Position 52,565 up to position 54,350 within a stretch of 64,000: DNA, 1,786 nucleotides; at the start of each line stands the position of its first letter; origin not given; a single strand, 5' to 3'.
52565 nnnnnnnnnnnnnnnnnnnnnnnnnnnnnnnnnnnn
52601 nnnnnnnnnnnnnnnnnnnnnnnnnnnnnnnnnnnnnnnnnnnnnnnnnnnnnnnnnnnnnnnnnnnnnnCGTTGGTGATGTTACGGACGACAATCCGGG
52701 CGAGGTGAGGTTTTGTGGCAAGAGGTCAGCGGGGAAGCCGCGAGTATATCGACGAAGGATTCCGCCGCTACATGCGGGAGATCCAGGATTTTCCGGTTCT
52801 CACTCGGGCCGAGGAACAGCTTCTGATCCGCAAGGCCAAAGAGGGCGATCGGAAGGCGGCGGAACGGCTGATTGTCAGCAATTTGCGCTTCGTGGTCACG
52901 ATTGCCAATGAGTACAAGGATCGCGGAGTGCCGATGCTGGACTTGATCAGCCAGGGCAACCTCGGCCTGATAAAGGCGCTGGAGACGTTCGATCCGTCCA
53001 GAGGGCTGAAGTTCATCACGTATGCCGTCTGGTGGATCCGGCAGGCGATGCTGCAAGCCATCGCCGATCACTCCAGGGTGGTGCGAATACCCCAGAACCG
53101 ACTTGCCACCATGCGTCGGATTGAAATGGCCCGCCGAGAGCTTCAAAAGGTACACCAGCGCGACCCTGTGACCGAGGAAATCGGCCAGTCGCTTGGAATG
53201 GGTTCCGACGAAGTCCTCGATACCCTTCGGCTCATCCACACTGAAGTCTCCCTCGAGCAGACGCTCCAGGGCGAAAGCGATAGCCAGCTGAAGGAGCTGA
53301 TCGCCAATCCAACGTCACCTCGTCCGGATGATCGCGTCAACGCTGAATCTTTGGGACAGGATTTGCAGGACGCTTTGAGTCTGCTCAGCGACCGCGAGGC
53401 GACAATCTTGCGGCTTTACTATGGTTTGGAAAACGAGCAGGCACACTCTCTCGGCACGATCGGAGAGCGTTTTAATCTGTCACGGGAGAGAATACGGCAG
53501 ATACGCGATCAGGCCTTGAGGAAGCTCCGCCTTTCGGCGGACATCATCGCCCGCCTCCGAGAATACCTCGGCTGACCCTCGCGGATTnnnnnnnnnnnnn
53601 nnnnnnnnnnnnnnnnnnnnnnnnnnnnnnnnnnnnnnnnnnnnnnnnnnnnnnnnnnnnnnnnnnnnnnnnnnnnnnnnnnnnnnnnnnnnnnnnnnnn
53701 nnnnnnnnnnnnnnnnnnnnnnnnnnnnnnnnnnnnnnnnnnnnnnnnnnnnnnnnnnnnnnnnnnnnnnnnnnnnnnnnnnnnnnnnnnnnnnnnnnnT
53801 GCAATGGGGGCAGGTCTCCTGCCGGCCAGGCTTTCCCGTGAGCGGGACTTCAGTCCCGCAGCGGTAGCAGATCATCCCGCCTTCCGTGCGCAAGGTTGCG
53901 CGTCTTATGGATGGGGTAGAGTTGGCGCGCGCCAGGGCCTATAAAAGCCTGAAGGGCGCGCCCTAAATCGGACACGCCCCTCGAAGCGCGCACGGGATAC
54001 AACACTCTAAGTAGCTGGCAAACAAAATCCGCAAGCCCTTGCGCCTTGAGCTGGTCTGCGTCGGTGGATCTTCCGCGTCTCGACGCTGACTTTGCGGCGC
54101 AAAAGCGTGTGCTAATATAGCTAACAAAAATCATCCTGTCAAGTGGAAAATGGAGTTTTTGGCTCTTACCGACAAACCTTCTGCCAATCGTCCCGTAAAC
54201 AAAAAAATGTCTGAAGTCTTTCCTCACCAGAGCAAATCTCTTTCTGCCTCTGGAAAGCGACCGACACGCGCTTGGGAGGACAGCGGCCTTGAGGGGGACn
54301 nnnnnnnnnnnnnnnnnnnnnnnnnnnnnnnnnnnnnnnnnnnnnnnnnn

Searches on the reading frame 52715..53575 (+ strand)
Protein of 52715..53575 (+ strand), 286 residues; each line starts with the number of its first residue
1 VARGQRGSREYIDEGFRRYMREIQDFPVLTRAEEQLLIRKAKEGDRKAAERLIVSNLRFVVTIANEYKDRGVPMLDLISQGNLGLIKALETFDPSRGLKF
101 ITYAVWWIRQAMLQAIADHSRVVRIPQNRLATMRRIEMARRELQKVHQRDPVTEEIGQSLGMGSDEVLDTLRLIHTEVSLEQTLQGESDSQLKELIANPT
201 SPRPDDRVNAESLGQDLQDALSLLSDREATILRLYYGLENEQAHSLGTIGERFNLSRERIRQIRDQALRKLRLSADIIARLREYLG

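Call 7: search_protein_families(library=pfam, proteins=[window:52715-53575:+])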
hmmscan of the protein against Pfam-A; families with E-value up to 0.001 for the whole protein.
window:52715-53575:+ (286 aa): 4 families
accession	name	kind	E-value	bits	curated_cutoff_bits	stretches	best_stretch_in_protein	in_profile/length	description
PF04542.20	Sigma70_r2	-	3.7e-18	65.5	24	1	52-121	1-70/71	Sigma-70 region 2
PF04545.22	Sigma70_r4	-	5.4e-15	55.1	24.1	1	220-272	1-49/50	Sigma-70, region 4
PF04539.22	Sigma70_r3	-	7.4e-13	48.9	25.3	1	133-206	3-76/78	Sigma-70 region 3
PF00140.25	Sigma70_r1_2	-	6.5e-05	23.3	22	1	17-46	4-33/34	Sigma-70 factor, region 1.2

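Call 35: search_protein_families(library=ncbifam, proteins=[window:52715-53575:+], max_evalue=0.00001)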
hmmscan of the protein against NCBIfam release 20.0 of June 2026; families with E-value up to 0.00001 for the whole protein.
window:52715-53575:+ (286 aa): 48 families (the best 25 are shown)
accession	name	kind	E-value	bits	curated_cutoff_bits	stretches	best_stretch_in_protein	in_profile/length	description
NF006666.0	PRK09210.1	equivalog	1.2e-72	245.3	572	1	12-285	97-369/370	RNA polymerase sigma factor RpoD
TIGR02997.1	Sig70-cyanoRpoD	subfamily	2.7e-71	240.3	384.5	1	39-272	67-298/298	RNA polymerase sigma factor, RpoD/SigA family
TIGR02394.1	rpoS_proteo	equivalog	4.7e-69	233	378.7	1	15-272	14-271/285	RNA polymerase sigma factor RpoS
NF004207.0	PRK05657.1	equivalog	1.2e-68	231.9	394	1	12-272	54-314/329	RNA polymerase sigma factor RpoS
TIGR02393.1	RpoD_Cterm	equivalog_domain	1.6e-68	230.9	354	1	48-285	1-237/238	RNA polymerase sigma factor RpoD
NF004208.0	PRK05658.1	equivalog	4.7e-66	224.1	555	1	38-285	383-629/631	RNA polymerase sigma factor RpoD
NF005643.0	PRK07406.1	equivalog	1.6e-62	211.8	500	1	44-285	157-396/397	RNA polymerase sigma factor RpoD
NF005920.0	PRK07921.1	subfamily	3.6e-61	207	464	1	29-284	73-326/328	RNA polymerase sigma factor SigB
NF041931.2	MzaA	equivalog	7.1e-61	207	800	1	38-274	466-704/726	MZA anti-phage system associated sigma-70 family RNA polymerase sigma factor MzaA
NF005785.0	PRK07598.1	equivalog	4.5e-60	203.6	554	1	34-285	163-411/415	RNA polymerase sigma factor SigC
NF004560.0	PRK05901.1-1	equivalog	4.9e-57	194.2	711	1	29-285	261-515/516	RNA polymerase sigma factor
NF004561.0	PRK05901.1-3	equivalog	1.3e-56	192.8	582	1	40-285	293-536/537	RNA polymerase sigma factor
NF004615.0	PRK05949.1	subfamily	5.6e-56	189.8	530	1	35-275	80-318/327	RNA polymerase sigma factor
NF004562.0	PRK05901.1-4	equivalog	2.6e-52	178.1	779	1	46-273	315-542/571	RNA polymerase sigma factor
NF005642.0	PRK07405.1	subfamily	4.7e-52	177.2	524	1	40-285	76-316/318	RNA polymerase sigma factor SigD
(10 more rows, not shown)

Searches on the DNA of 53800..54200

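Call 58: search_rna_families(source=window, start=53800, end=54200, threshold=evalue, max_evalue=10)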
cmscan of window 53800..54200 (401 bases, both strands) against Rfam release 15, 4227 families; matches with E-value up to 10: 1.
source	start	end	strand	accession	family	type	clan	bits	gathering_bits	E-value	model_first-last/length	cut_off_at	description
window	53912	53942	+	RF03417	mir-343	Gene; miRNA;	-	13.3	70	7.6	1-70/70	no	mir-343 microRNA precursor family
